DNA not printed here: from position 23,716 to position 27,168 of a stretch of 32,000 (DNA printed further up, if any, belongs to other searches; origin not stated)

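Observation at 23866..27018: Giant (1050-aa) carotenoid-cleavage-oxygenase homolog with an intact 4-His iron site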

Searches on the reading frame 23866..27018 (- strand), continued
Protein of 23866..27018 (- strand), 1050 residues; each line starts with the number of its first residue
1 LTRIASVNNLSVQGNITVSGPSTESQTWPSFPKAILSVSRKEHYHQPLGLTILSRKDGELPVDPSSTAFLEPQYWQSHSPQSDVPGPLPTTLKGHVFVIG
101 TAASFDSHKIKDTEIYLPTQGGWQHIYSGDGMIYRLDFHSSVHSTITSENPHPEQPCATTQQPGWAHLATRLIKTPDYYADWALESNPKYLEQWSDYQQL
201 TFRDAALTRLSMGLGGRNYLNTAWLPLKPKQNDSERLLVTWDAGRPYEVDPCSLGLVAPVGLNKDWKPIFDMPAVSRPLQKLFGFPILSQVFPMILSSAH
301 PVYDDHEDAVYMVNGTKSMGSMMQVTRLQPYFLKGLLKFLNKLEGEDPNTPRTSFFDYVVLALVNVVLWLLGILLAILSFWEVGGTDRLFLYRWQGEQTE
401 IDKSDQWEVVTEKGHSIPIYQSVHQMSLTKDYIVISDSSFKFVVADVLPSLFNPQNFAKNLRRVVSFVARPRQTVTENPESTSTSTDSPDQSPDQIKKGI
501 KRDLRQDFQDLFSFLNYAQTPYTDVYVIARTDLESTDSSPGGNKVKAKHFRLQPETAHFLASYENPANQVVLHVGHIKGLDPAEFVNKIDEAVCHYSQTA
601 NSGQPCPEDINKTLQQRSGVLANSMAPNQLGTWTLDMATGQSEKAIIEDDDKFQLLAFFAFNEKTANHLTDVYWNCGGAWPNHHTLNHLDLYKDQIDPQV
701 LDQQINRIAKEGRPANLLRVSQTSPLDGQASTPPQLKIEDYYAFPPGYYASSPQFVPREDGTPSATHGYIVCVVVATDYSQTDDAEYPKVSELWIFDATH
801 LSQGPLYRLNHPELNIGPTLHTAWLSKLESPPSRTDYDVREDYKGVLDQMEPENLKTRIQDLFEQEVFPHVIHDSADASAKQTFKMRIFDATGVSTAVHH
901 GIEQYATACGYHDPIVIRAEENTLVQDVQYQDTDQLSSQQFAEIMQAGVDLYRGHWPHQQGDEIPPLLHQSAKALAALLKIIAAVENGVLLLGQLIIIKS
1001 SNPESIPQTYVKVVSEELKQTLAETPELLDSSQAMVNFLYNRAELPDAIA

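Call 10: search_solved_structures(query=A1, max_evalue=0.001, show_alignments=2)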
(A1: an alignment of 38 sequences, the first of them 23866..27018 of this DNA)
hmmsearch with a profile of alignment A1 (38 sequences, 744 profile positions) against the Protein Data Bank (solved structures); distinct sequences matched with E-value up to 0.001: 9.
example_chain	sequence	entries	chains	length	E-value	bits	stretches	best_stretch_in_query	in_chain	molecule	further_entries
5v2d_A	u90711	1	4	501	2.8e-05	25.4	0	621-693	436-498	Dioxygenase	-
6xm6_A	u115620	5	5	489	6e-05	24.3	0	84-127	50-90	Dioxygenase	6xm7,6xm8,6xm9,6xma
5j53_A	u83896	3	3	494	7.8e-05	23.9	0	622-693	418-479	Carotenoid oxygenase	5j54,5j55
7qr6_A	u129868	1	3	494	7.8e-05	23.9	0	622-693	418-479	Dioxygenase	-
9lp3_A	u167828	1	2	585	9.7e-05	23.6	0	609-695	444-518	Lignostilbene dioxygenase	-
5kjb_A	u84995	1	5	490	0.00016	22.9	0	614-693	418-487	Apocarotenoid-15,15'-oxygenase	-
6ojr_A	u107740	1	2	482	0.0006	21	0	622-693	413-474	Lignostilbene-alpha,beta-dioxygenase isozyme I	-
6ojt_B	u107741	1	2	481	0.00062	21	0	622-693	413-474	Lignostilbene-alpha,beta-dioxygenase isozyme I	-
6ojw_B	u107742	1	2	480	0.00064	20.9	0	622-693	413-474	Lignostilbene-alpha,beta-dioxygenase isozyme I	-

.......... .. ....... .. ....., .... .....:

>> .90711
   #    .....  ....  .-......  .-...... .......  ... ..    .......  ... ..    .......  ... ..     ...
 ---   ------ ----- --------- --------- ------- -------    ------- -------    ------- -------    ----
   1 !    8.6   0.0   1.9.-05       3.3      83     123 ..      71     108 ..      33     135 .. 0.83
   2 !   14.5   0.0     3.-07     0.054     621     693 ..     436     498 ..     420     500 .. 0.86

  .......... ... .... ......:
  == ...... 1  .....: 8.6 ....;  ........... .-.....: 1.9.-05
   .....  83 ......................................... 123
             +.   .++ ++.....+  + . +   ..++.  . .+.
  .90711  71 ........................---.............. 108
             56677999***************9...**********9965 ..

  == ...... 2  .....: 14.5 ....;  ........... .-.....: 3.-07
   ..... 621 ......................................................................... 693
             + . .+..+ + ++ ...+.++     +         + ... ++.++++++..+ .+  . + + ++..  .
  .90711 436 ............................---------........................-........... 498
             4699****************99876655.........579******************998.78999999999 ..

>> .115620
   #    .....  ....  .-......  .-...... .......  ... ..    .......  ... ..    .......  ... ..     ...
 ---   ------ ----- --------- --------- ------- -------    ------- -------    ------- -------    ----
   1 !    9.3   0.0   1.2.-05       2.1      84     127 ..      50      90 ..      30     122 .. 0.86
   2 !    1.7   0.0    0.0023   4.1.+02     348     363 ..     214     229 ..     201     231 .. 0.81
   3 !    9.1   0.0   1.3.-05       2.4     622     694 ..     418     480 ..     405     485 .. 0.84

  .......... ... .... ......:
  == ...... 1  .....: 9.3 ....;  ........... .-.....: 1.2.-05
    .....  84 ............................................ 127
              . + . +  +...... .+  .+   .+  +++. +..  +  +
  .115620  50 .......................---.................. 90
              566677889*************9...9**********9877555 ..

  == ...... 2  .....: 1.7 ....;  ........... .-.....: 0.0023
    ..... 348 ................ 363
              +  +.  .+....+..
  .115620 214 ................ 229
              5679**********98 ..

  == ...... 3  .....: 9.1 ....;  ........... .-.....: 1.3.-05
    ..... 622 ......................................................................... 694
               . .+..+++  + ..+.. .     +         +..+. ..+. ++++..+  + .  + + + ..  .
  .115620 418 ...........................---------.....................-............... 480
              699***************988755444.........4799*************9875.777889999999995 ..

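Call 21: predict_structure(alignment_id=A1)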
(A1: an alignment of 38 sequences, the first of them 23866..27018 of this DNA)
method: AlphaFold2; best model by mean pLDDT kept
length: 1050 residues; sequences in the alignment: 38
mean_pLDDT: 82.5   pTM: 0.78
mean pLDDT of the five models: 82.5, 81.9, 80.2, 79.3, 79.0
residues with pLDDT >= 90: 438; 70-90: 430; 50-70: 129; < 50: 53
segments of 3 or more residues with pLDDT < 50: 1-25, 476-478, 480-488, 877-880, 1048-1050
pLDDT, mean of each block of 10 residues (from residue 1): 32 34 59 92 93 86 89 93 90 94 86 85 79 95 76 77 96 91 90 86 78 78 83 83 86 89 90 78 72 88 92 91 85 84 67 72 86 85 86 92 93 92 90 88 68 59 59 48 46 54 65 84 95 67 86 89 89 90 83 93 93 92 91 94 91 84 88 93 92 93 94 94 63 81 93 91 87 93 89 97 97 89 91 85 89 88 90 53 72 74 90 77 69 74 91 78 81 95 88 89 83 82 79 83 56
secondary structure, 60 per line:
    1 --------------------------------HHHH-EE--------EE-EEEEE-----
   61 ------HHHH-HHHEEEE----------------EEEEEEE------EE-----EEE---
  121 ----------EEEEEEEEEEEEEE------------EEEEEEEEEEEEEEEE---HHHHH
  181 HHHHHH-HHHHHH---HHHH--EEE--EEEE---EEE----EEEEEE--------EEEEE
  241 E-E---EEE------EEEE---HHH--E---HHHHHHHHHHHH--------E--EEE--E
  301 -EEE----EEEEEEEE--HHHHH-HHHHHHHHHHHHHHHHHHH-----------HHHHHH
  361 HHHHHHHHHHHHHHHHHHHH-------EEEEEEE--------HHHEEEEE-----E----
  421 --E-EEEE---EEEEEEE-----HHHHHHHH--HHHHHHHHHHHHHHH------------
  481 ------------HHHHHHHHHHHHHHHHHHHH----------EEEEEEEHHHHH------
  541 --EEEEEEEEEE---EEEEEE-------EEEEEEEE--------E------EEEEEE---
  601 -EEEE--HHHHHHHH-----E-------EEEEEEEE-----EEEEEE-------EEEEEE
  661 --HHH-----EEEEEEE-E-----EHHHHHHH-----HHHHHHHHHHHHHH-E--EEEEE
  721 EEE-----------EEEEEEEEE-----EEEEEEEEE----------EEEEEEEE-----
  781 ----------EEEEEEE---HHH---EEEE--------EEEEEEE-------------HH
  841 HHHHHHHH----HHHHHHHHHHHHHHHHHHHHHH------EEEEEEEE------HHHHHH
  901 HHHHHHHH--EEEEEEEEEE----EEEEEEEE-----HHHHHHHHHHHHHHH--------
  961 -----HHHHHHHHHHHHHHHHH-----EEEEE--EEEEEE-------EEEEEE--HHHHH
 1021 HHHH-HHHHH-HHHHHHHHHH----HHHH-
elements in order (helices of 4 or more, strands of 3 or more residues): H33-36 E51-55 H67-70 E75-78 E95-101 E115-117 E131-144 E157-172 H176-186 H188-193 H197-200 E203-205 E208-211 E215-217 E222-227 E236-241 E247-249 E256-259 H272-283 E295-297 E302-304 E309-316 H319-323 H325-343 H355-380 E388-394 E406-410 E425-428 E432-438 H444-451 H454-468 H493-512 E523-529 H530-534 E543-552 E556-561 E569-576 E592-597 E602-605 H608-615 E629-636 E642-647 E655-660 E671-677 H686-692 H698-711 E716-723 E735-743 E749-757 E768-775 E791-797 E807-810 E819-825 H839-848 H853-874 E881-888 H895-908 E911-920 E925-932 H938-952 H966-982 E988-992 E995-1000 E1008-1013 H1016-1024 H1026-1030 H1032-1041 H1046-1049

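Call 26: fold_search(model_id=the predicted structure, library=pdb)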
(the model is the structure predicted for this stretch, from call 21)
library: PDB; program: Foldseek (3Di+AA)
matches with E <= 10: 417; with E <= 0.001: 2
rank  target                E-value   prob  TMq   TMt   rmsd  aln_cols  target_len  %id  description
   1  9m3e                  4.7e-14  1.00  0.33  0.60  10.8       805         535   12  Carotenoid Cleavage Dioxygenase 1 variant from Osmanthus fragrans A191G E408Q (released 2026-03-04)
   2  9m6z                  3.4e-13  1.00  0.32  0.59  11.0       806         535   13  Carotenoid Cleavage Dioxygenase 1 variant from Osmanthus fragrans A191M E408Q (released 2026-03-11)
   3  8tie_a                2.0e-02  0.41  0.10  0.10  23.8       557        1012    7  Double nuclear outer ring of Nup84-complexes from the yeast NPC (released 2023-10-11)
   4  6qk7_B                3.5e-02  0.41  0.10  0.13  12.9       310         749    8  Elongator catalytic subcomplex Elp123 lobe (released 2019-07-17)
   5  8oz0_I                4.0e-02  0.18  0.12  0.18  30.2       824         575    8  Structure of a human 48S translation initiation complex with eIF4F and eIF4A (released 2024-02-07)
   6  7kxt_B                6.7e-02  0.09  0.07  0.14  18.5       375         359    8  Crystal structure of human EED (released 2021-02-24)
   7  3alx_C                7.8e-02  0.47  0.14  0.23  16.6       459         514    8  Crystal structure of the measles virus hemagglutinin bound to its cellular receptor SLAM (MV-H(L482R)-SLAM(N102H/R108Y (released 2011-01-12)
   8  6u4y_D                9.4e-02  0.08  0.07  0.15  19.4       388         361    8  Crystal Structure of an EZH2-EED Complex in an Oligomeric State (released 2020-07-08)
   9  7wb4_F                1.1e-01  0.82  0.11  0.31  10.2       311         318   10  Cryo-EM structure of the NR subunit from X. laevis NPC (released 2022-03-02)
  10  7wb4_f                1.3e-01  0.80  0.11  0.30  10.2       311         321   10  Cryo-EM structure of the NR subunit from X. laevis NPC (released 2022-03-02)
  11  4yhc_B                1.4e-01  0.15  0.10  0.20  17.1       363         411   10  Crystal structure of the WD40 domain of SCAP from fission yeast (released 2015-04-01)
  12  7td5_B                1.6e-01  0.06  0.07  0.13  18.1       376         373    8  Structure of human PRC2-EZH1 containing phosphorylated SUZ12 (released 2022-11-16)
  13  4v58_G                1.9e-01  0.06  0.08  0.04  28.4       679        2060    8  Crystal structure of fatty acid synthase from thermomyces lanuginosus at 3.1 angstrom resolution. (released 2014-07-09)
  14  8ybf_B                2.2e-01  0.16  0.09  0.18  19.4       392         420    8  Crystal structure of canine distemper virus hemagglutinin (released 2024-07-31)
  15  7mqa_LR               2.2e-01  0.14  0.07  0.09  20.4       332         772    9  Cryo-EM structure of the human SSU processome, state post-A1 (released 2021-09-22)
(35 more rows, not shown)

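Call 27: search_protein_families(library=pfam, proteins=[P0019, P0044, P0064, P0017], max_evalue=1)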
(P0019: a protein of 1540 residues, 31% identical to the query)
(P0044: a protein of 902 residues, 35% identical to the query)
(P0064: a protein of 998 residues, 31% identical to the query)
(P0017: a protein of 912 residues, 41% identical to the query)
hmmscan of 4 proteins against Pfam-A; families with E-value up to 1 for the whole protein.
P0019 (1540 aa): 2 families
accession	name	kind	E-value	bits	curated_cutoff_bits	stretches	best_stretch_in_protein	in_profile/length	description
PF03055.21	RPE65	-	9.6e-53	180.3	27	2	52-674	20-448/469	Retinal pigment epithelial membrane protein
PF11280.13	DUF3081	-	0.024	14.8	25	0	827-866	17-56/77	Protein of unknown function (DUF3081)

P0044 (902 aa): 2 families
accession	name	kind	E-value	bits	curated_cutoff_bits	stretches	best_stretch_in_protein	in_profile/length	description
PF03055.21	RPE65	-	6.2e-35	121.6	27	1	183-849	17-468/469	Retinal pigment epithelial membrane protein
PF14108.11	ABA4-like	-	3.7e-33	115.1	27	1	6-129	2-127/127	ABA DEFICIENT 4-like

P0064 (998 aa): 1 family
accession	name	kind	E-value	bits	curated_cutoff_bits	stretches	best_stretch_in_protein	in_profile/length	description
PF03055.21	RPE65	-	4e-27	95.8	27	2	45-247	20-170/469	Retinal pigment epithelial membrane protein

P0017 (912 aa): 1 family
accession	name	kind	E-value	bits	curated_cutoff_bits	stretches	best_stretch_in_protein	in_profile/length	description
PF03055.21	RPE65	-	2.4e-21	76.8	27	2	71-454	20-226/469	Retinal pigment epithelial membrane protein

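Call 35: find_encoding_contigs(protein=P0003, flank=8000, max_places=3)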
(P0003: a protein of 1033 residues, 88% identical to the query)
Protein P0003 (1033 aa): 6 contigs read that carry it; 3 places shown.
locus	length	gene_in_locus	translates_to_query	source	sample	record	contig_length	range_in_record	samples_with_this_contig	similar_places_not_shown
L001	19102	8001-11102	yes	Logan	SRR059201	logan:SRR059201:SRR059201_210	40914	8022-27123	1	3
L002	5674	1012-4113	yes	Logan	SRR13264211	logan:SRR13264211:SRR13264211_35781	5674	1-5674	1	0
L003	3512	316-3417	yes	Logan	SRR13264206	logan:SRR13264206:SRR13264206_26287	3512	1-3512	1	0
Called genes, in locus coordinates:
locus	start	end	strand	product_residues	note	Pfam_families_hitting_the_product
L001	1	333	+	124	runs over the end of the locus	PF03551:PadR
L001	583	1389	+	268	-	PF04278:Tic22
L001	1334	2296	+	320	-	PF05175:MTS, PF09445:Methyltransf_15 (weak), PF13649:Methyltransf_25 (weak), PF13847:Methyltransf_31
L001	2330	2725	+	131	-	PF10184:DUF2358, PF12680:SnoaL_2 (weak)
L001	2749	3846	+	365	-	PF05222:AlaDh_PNT_N, PF01262:AlaDh_PNT_C, PF07992:Pyr_redox_2 (weak)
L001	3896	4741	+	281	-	PF05368:NmrA, PF01370:Epimerase (weak), PF13460:NAD_binding_10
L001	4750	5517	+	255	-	PF19993:DO-GTPase2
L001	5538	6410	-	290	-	PF13370:Fer4_13, PF00753:Lactamase_B (faint)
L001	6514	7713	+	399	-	PF01837:HcyBio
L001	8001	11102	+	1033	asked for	PF03055:RPE65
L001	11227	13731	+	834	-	PF05860:TPS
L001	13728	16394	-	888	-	PF00675:Peptidase_M16, PF05193:Peptidase_M16_C, PF00675:Peptidase_M16 (weak), PF05193:Peptidase_M16_C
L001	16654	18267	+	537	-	PF01694:Rhomboid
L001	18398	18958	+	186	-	PF01872:RibD_C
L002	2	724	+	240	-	?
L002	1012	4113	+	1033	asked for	PF03055:RPE65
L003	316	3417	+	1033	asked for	PF03055:RPE65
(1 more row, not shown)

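Call 36: find_encoding_contigs(protein=P0044, flank=8000, max_places=3)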
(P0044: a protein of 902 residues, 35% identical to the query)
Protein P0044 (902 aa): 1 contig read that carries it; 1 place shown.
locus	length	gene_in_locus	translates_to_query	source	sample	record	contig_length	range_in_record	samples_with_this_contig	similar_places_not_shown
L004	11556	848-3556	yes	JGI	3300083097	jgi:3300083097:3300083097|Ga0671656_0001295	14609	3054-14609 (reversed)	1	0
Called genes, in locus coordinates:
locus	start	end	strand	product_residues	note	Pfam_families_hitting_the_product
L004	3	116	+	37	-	?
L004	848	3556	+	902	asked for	PF14108:ABA4-like, PF03055:RPE65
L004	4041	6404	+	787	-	PF03055:RPE65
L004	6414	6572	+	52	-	-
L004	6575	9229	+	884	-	PF05860:TPS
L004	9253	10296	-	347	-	PF00685:Sulfotransfer_1, PF13469:Sulfotransfer_3 (weak)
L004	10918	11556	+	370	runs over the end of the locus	PF00155:Aminotran_1_2 (weak), PF01041:DegT_DnrJ_EryC1, PF01212:Beta_elim_lyase (faint)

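Call 37: find_encoding_contigs(protein=P0017, flank=8000, max_places=2)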
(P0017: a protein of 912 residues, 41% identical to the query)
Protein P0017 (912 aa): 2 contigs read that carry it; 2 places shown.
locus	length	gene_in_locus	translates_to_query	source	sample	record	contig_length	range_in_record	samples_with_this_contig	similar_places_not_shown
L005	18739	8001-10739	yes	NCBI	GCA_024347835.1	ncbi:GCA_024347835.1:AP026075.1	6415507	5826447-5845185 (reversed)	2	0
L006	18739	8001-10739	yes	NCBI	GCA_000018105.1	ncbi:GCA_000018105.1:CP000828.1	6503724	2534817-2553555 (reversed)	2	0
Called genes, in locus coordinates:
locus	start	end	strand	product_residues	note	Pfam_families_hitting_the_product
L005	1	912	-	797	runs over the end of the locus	PF00069:Pkinase, PF00400:WD40, PF23381:Beta-prop_IFT122_1st, PF24796:WDR55, PF24814:WD40_Prp19, PF24817:WD40_WDHD1_1st, PF25173:Beta-prop_WDR3_1st, PF25174:Beta-prop_THOC3, +59 more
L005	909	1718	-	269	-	PF13672:PP2C_2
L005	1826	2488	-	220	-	PF00092:VWA, PF13519:VWA_2 (weak)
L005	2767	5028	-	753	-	PF13328:HD_4, PF01966:HD, PF04607:RelA_SpoT, PF02824:TGS, PF19296:RelA_AH, PF28438:RelA_RIS, PF01842:ACT (weak), PF13291:ACT_4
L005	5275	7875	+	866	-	PF02811:PHP, PF07733:DNA_pol3_alpha, PF17657:DNA_pol3_finger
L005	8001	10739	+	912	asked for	PF03055:RPE65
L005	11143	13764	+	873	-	PF05860:TPS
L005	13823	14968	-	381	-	PF08852:DUF1822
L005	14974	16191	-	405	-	PF05263:DUF722 (faint), PF04545:Sigma70_r4 (weak)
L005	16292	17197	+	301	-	-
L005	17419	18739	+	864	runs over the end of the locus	PF00069:Pkinase, PF07714:PK_Tyr_Ser-Thr, PF01636:APH (faint), PF03109:ABC1 (faint), PF01582:TIR (weak), PF13676:TIR_2, PF14516:AAA_35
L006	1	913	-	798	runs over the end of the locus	PF00069:Pkinase, PF00400:WD40, PF23381:Beta-prop_IFT122_1st, PF24796:WDR55, PF24814:WD40_Prp19, PF24817:WD40_WDHD1_1st, PF25173:Beta-prop_WDR3_1st, PF25174:Beta-prop_THOC3, +59 more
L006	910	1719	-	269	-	PF13672:PP2C_2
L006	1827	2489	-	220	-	PF00092:VWA, PF13519:VWA_2 (weak)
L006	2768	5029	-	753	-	PF13328:HD_4, PF01966:HD, PF04607:RelA_SpoT, PF02824:TGS, PF19296:RelA_AH, PF28438:RelA_RIS, PF01842:ACT (weak), PF13291:ACT_4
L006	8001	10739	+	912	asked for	PF03055:RPE65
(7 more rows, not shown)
